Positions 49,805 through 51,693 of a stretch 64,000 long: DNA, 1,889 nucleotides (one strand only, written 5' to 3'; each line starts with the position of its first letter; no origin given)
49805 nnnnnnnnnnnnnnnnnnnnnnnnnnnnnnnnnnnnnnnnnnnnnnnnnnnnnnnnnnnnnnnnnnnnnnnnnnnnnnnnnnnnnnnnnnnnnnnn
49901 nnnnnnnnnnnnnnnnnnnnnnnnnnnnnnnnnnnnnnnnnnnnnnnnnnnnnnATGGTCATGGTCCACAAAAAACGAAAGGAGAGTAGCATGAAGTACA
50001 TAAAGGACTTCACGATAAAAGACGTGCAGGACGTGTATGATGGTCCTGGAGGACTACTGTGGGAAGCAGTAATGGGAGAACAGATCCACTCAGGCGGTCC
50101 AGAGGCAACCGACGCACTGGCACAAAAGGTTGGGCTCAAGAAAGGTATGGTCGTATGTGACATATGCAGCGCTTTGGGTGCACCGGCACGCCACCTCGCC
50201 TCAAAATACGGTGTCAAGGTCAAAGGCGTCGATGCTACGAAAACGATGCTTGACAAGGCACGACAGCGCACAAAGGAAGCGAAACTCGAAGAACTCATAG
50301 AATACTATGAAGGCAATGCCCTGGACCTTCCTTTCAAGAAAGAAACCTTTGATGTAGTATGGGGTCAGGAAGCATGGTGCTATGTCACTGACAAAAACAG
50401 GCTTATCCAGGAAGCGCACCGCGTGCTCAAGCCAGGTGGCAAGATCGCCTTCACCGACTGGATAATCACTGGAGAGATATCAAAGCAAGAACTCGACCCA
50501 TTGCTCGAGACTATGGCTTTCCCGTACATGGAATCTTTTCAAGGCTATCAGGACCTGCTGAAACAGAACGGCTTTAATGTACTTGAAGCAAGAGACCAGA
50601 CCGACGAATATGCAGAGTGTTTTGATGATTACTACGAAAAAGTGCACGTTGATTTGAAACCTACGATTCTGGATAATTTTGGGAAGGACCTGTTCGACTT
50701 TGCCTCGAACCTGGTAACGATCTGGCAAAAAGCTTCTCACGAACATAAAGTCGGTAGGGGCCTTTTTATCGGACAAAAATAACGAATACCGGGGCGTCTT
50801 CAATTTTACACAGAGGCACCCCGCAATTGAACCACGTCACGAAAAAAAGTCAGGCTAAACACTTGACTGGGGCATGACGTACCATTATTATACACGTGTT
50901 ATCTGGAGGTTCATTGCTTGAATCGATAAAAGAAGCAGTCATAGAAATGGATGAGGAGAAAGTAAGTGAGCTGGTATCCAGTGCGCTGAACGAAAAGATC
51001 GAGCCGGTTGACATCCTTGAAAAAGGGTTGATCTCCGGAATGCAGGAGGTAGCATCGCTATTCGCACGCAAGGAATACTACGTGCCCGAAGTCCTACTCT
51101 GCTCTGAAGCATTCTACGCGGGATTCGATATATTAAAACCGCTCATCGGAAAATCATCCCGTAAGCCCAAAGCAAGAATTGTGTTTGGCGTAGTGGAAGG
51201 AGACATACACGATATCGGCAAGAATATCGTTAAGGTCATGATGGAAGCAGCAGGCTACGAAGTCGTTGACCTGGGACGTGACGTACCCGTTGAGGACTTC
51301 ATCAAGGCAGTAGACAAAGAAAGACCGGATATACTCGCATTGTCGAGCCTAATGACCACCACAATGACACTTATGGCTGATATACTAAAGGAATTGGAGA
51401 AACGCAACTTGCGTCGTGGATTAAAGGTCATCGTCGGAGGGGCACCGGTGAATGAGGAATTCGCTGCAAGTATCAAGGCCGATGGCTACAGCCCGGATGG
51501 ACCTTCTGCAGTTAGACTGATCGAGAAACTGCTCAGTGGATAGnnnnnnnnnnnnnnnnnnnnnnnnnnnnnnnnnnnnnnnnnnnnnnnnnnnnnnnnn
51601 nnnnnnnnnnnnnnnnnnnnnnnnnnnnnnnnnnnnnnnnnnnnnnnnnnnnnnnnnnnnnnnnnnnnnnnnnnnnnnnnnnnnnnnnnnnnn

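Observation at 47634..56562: Operon coupling a corrinoid methyltransferase set to three HgdAB/BcrBC-like proteins and two HgdC-type ATPases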

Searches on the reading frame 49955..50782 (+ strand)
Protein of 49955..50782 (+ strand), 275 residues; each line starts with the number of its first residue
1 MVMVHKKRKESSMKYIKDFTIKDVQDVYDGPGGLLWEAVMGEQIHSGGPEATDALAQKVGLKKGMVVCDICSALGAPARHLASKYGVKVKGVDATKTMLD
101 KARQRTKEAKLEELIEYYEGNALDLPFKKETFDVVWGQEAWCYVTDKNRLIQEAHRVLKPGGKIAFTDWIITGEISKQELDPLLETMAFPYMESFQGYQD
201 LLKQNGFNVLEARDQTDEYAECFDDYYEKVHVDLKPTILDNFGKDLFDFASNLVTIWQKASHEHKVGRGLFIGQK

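Call 3: search_protein_families(library=pfam, proteins=[window:49955-50782:+], max_evalue=0.01)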
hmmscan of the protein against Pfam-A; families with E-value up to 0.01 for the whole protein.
window:49955-50782:+ (275 aa): 11 families
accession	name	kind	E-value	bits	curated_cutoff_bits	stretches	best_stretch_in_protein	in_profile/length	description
PF08241.18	Methyltransf_11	-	1.1e-22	80.8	21.2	1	70-166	3-95/95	Methyltransferase domain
PF13649.12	Methyltransf_25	-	7.3e-20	71.9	27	1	67-162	1-97/97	Methyltransferase domain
PF13847.12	Methyltransf_31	-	1.6e-17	64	27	1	62-170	2-113/145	Methyltransferase domain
PF01209.24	Ubie_methyltran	-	8.9e-16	58.4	20.1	1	54-166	38-151/233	ubiE/COQ5 methyltransferase family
PF08242.18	Methyltransf_12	-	8.4e-11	42.9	30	1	70-164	3-98/98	Methyltransferase domain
PF13489.12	Methyltransf_23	-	2e-10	41.1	27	1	54-211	15-163/164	Methyltransferase domain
PF02353.26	CMAS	-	1.3e-08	35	27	1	52-233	51-236/273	Mycolic acid cyclopropane synthetase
PF05891.18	Methyltransf_PK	-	1.2e-05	25.4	27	1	58-218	50-205/218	AdoMet dependent proline di-methyltransferase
PF01170.24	UPF0020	-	6e-05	23.3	22.3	1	85-195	75-187/197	RMKL-like, methyltransferase domain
PF05175.20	MTS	-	0.0013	18.8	23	1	51-210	19-169/170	Methyltransferase small domain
PF01728.25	FtsJ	-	0.0037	17.7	24.1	1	56-137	13-89/181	FtsJ-like methyltransferase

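Call 13: search_protein_families(library=ncbifam, proteins=[window:49955-50782:+], max_evalue=0.001)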
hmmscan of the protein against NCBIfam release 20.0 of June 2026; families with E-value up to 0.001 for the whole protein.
window:49955-50782:+ (275 aa): 32 families (the best 25 are shown)
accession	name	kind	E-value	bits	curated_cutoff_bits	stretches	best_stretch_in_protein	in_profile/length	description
NF041675.1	sarc_dimgly_tmase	equivalog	2.7e-29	103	550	1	60-234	63-233/278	sarcosine/dimethylglycine N-methyltransferase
NF045667.1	MTase_DVU1556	equivalog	1.3e-24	86.8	155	1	43-222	2-175/213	DVU_1556 family methyltransferase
NF008823.0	PRK11873.1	subfamily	1.9e-19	70.2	263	1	60-230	74-246/272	arsenite methyltransferase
NF041537.1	ArsM_AhpD_UU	exception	1.1e-18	67.1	510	1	62-181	75-195/345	arsenite methyltransferase/AhpD domain selenoprotein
TIGR01934.1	MenG_MenH_UbiE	subfamily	8.2e-17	61.2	158.35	1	54-170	30-145/223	ubiquinone/menaquinone biosynthesis methyltransferase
NF047649.1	MTase_UXPK_star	exception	2.8e-16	59.4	460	1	78-178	95-193/283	methyltransferase/UXPK-star double selenoprotein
NF041536.1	ArsM_DUF2284_UU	exception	4.6e-16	58.2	575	1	62-179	75-193/459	arsenite methyltransferase/DUF2284 domain selenoprotein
NF001244.0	PRK00216.1-5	equivalog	1.1e-15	57.6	216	1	56-168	41-155/236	bifunctional demethylmenaquinone methyltransferase/2-methoxy-6-polyprenyl-1,4-benzoquinol methylase UbiE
TIGR02752.1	MenG_heptapren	equivalog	1.3e-15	57.6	419.85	1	57-166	39-149/231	demethylmenaquinone methyltransferase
NF001243.0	PRK00216.1-4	equivalog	2.3e-15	56.6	235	1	57-165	41-150/237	demethylmenaquinone methyltransferase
NF040539.1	AST_met_ArsM_2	exception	1.7e-14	54.3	240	1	55-176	48-173/262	putative arsinothricin biosynthesis methyltransferase ArsM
NF001242.0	PRK00216.1-3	equivalog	2.3e-13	50.1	351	1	64-189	71-195/258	bifunctional demethylmenaquinone methyltransferase/2-methoxy-6-polyprenyl-1,4-benzoquinol methylase UbiE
NF007610.0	PRK10258.1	equivalog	1.4e-12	47.5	342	1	50-170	29-142/251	malonyl-ACP O-methyltransferase BioC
NF052510.1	methyltran_MpqE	exception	1.4e-12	47.5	335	1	56-165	39-150/234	methyl-plastoquinone biosynthesis methyltransferase MpqE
NF001240.0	PRK00216.1-1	equivalog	3.2e-12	46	378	1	58-166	58-168/251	bifunctional demethylmenaquinone methyltransferase/2-methoxy-6-polyprenyl-1,4-benzoquinol methylase UbiE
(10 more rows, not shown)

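Call 67: search_solved_structures(query=window:49991-50782:+, max_evalue=0.00001, show_alignments=0)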
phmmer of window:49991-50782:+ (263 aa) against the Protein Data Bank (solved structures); distinct sequences matched with E-value up to 0.00001: 32.
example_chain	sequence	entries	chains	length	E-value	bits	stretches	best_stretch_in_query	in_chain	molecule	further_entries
5wp5_A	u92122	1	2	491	9.6e-25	90.6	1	15-261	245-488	Phosphomethylethanolamine N-methyltransferase 2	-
5wp4_A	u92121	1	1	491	1.6e-21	80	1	16-260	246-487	Phosphoethanolamine N-methyltransferase 1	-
4krh_A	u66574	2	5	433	5.9e-20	74.9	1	16-245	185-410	Phosphoethanolamine N-methyltransferase 2 | Phospholethanolamine N-methyltransferase 2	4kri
3bus_A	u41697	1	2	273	1.3e-18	70.5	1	34-164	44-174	Methyltransferase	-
4mwz_A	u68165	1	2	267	1.2e-17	67.3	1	15-212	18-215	Phosphoethanolamine N-methyltransferase, putative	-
4iv0_A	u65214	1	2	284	1.5e-17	67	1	15-212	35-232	Phosphoethanolamine N-methyltransferase, putative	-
2o57_A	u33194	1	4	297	7.3e-17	64.8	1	49-218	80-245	putative sarcosine dimethylglycine methyltransferase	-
4iv8_A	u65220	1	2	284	1.2e-16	64.1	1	16-218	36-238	Phosphoethanolamine N-methyltransferase,putative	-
3uj6_A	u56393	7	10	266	1.3e-16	63.9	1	15-224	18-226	Phosphoethanolamine N-methyltransferase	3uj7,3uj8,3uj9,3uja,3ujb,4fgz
5gm1_A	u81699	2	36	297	1.5e-16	63.8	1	39-214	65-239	O-methylransferase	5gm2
8zc8_A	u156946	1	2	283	1.7e-16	63.5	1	38-233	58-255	MitM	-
21zq_A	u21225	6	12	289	1.8e-16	63.5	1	38-233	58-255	MitM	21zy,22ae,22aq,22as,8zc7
3ujd_A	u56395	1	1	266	2.6e-16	63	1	18-224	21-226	Phosphoethanolamine N-methyltransferase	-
3ujc_A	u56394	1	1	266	3.2e-16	62.7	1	15-224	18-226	Phosphoethanolamine N-methyltransferase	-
4r6w_A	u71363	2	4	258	3.4e-16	62.6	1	15-225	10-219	Phosphoethanolamine N-methyltransferase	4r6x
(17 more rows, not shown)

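Call 71: search_solved_structures(query=window:49991-50782:+, max_evalue=1e-15, show_alignments=5)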
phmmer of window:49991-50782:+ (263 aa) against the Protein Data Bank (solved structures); distinct sequences matched with E-value up to 1e-15: 15.
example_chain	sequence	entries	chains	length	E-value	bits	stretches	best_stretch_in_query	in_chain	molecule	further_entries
5wp5_A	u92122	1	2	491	9.6e-25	90.6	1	15-261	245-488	Phosphomethylethanolamine N-methyltransferase 2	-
5wp4_A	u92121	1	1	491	1.6e-21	80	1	16-260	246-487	Phosphoethanolamine N-methyltransferase 1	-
4krh_A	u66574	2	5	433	5.9e-20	74.9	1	16-245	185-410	Phosphoethanolamine N-methyltransferase 2 | Phospholethanolamine N-methyltransferase 2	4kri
3bus_A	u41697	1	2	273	1.3e-18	70.5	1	34-164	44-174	Methyltransferase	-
4mwz_A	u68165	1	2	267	1.2e-17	67.3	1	15-212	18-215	Phosphoethanolamine N-methyltransferase, putative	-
4iv0_A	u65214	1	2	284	1.5e-17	67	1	15-212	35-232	Phosphoethanolamine N-methyltransferase, putative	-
2o57_A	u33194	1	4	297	7.3e-17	64.8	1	49-218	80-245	putative sarcosine dimethylglycine methyltransferase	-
4iv8_A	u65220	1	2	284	1.2e-16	64.1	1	16-218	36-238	Phosphoethanolamine N-methyltransferase,putative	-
3uj6_A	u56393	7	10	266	1.3e-16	63.9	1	15-224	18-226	Phosphoethanolamine N-methyltransferase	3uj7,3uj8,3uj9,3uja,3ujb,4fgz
5gm1_A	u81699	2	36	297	1.5e-16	63.8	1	39-214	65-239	O-methylransferase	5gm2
8zc8_A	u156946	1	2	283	1.7e-16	63.5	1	38-233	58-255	MitM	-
21zq_A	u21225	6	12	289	1.8e-16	63.5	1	38-233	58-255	MitM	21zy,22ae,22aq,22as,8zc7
3ujd_A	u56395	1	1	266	2.6e-16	63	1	18-224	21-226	Phosphoethanolamine N-methyltransferase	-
3ujc_A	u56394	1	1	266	3.2e-16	62.7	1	15-224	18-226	Phosphoethanolamine N-methyltransferase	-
4r6w_A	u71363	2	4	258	3.4e-16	62.6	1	15-225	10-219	Phosphoethanolamine N-methyltransferase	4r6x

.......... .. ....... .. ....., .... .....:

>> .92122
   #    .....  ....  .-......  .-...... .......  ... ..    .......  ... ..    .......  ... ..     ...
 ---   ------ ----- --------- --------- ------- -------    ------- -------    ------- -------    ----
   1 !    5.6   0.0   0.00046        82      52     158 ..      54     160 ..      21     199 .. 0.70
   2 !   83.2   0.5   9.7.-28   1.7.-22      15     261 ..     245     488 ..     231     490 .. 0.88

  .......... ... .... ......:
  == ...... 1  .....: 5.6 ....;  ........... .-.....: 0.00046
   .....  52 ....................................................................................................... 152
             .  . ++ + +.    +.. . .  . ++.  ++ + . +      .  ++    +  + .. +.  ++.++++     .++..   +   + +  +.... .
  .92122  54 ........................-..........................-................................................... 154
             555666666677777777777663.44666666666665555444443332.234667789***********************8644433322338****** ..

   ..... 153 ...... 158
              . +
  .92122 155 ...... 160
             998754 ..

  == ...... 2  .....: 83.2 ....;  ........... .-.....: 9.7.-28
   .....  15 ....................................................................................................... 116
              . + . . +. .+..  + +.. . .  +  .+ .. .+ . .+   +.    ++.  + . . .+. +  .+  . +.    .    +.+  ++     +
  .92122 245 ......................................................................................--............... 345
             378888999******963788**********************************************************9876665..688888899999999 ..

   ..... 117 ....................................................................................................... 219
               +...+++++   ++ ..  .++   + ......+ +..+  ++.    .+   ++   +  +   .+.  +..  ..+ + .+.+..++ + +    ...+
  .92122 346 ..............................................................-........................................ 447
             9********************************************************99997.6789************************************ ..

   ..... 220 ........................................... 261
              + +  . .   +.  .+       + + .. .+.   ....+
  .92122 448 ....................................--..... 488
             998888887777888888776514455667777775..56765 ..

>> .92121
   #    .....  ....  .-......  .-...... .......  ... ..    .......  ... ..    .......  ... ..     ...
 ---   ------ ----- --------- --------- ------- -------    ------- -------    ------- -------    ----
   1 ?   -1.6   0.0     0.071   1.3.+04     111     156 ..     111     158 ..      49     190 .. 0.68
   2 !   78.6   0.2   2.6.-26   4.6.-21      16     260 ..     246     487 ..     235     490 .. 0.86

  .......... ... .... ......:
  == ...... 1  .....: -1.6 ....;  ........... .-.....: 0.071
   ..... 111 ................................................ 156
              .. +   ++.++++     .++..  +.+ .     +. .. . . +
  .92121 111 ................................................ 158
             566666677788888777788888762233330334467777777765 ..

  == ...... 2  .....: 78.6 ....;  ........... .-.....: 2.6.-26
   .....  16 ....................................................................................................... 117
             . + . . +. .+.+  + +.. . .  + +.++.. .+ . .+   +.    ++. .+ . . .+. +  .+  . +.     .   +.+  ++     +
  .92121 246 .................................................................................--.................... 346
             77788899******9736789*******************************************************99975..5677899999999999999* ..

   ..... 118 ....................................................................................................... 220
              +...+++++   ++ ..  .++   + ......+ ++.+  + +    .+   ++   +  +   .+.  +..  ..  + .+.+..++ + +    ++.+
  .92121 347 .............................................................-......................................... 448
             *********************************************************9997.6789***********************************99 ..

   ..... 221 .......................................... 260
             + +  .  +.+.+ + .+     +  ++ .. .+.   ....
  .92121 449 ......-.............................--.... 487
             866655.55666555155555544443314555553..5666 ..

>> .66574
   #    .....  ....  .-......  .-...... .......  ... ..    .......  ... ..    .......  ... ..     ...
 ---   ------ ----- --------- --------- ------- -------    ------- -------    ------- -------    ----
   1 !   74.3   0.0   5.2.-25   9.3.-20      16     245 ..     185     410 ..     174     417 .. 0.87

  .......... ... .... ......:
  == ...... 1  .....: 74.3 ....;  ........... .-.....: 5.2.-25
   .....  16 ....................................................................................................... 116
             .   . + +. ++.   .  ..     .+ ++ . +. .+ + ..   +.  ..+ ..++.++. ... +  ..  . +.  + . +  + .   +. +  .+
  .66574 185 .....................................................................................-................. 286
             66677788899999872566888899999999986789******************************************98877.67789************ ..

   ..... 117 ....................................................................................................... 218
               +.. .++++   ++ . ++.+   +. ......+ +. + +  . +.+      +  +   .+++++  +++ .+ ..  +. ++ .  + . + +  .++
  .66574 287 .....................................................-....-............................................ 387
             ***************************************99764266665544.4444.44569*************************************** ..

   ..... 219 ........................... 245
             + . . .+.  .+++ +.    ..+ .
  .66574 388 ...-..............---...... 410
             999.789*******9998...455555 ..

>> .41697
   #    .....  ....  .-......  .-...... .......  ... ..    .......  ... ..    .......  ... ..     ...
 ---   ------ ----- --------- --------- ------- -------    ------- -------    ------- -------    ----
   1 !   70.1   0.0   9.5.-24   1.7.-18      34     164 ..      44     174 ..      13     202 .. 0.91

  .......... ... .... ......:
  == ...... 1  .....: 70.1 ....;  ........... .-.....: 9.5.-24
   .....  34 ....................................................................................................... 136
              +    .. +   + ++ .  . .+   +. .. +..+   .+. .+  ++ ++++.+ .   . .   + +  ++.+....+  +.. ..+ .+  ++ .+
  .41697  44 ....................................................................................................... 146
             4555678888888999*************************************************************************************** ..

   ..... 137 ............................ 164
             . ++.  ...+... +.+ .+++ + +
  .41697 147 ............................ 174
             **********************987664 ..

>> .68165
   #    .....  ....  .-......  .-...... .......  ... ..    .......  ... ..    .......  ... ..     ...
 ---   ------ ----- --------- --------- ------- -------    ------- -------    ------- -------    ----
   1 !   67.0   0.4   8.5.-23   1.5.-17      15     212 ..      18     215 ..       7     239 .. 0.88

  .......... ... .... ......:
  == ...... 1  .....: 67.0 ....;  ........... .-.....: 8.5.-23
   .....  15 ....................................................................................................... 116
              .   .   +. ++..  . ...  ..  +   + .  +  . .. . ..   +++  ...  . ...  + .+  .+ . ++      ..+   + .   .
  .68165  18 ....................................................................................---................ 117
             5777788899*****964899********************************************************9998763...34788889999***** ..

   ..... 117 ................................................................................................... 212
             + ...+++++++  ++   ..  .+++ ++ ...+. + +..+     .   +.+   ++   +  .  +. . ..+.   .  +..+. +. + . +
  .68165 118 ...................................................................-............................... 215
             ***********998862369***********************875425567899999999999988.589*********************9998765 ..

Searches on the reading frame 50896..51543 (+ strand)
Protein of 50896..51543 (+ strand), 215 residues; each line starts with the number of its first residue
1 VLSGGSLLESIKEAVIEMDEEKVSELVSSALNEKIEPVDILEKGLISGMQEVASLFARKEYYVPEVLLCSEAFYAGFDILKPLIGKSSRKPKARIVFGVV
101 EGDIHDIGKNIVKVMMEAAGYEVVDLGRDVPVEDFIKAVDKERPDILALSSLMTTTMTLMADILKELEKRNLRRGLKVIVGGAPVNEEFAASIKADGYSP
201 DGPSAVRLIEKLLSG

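Call 3: search_protein_families(library=pfam, proteins=[window:50896-51543:+], max_evalue=0.01)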
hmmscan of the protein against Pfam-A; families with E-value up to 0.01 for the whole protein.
window:50896-51543:+ (215 aa): 3 families
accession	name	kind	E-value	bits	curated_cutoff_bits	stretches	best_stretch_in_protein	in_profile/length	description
PF02310.24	B12-binding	-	3.7e-27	95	32.1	1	94-199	2-113/121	B12 binding domain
PF02607.22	B12-binding_2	-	9.7e-23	80.6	23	1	7-81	1-74/74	B12 binding domain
PF19801.4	DUF6284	-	0.0036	17.7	27.4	1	131-175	20-64/86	Family of unknown function (DUF6284)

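Call 13: search_protein_families(library=ncbifam, proteins=[window:50896-51543:+], max_evalue=0.001)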
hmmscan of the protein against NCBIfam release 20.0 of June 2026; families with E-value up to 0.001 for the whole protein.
window:50896-51543:+ (215 aa): 16 families
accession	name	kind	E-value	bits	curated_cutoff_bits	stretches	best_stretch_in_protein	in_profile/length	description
TIGR02370.1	pyl_corrinoid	subfamily_domain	6.1e-61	205.3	215.3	1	11-200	2-192/197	methyltransferase cognate corrinoid protein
NF047996.1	corrin_MtgC_2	exception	2.1e-60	203.8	370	1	8-214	5-211/212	glycine betaine-specific corrinoid protein MtgC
NF047995.1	corrinoid_MtgC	exception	3.7e-56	190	310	1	7-214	4-214/215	glycine betaine-specific corrinoid protein MtgC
NF041607.1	dimeth_corrin_MtbC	equivalog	3.4e-53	180.2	350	1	12-212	2-202/203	dimethylamine corrinoid protein MtbC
NF040669.1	MtaC2_Meth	equivalog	2.1e-49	168.3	450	1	8-208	43-241/267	methanol--corrinoid protein MtaC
NF040655.1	MtaC_Meth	equivalog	6.9e-46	156.3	420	1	6-213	34-238/253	methanol--corrinoid protein MtaC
TIGR02082.1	metH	equivalog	3.3e-40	137.6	1010.85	1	7-199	646-838/1182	methionine synthase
NF007024.0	PRK09490.1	equivalog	1.8e-31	108.9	1497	1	12-191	666-848/1234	methionine synthase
NF002612.0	PRK02261.1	equivalog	1.1e-13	51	110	1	92-183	3-93/148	methylaspartate mutase subunit S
TIGR01501.1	MthylAspMutase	equivalog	8.5e-09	35.3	135.8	1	93-182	2-90/134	methylaspartate mutase subunit S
TIGR00640.1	acid_CoA_mut_C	subfamily_domain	1.2e-07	31.8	57.45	1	92-195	2-103/132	methylmalonyl-CoA mutase C-terminal domain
NF052513.1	TransRegCarH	equivalog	1.5e-07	31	400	1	6-192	82-258/274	HTH-type transcriptional repressor CarH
NF006944.0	PRK09426.1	equivalog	1e-05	23.7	876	1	87-190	586-686/721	methylmalonyl-CoA mutase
NF045497.1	IsobCoAmut_IcmF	equivalog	1.5e-05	23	1500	1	94-184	4-93/1076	fused isobutyryl-CoA mutase/GTPase IcmF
NF052385.1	Lys_5_6_beta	equivalog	0.00011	22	280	1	121-196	139-217/241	lysine 5,6-aminomutase subunit beta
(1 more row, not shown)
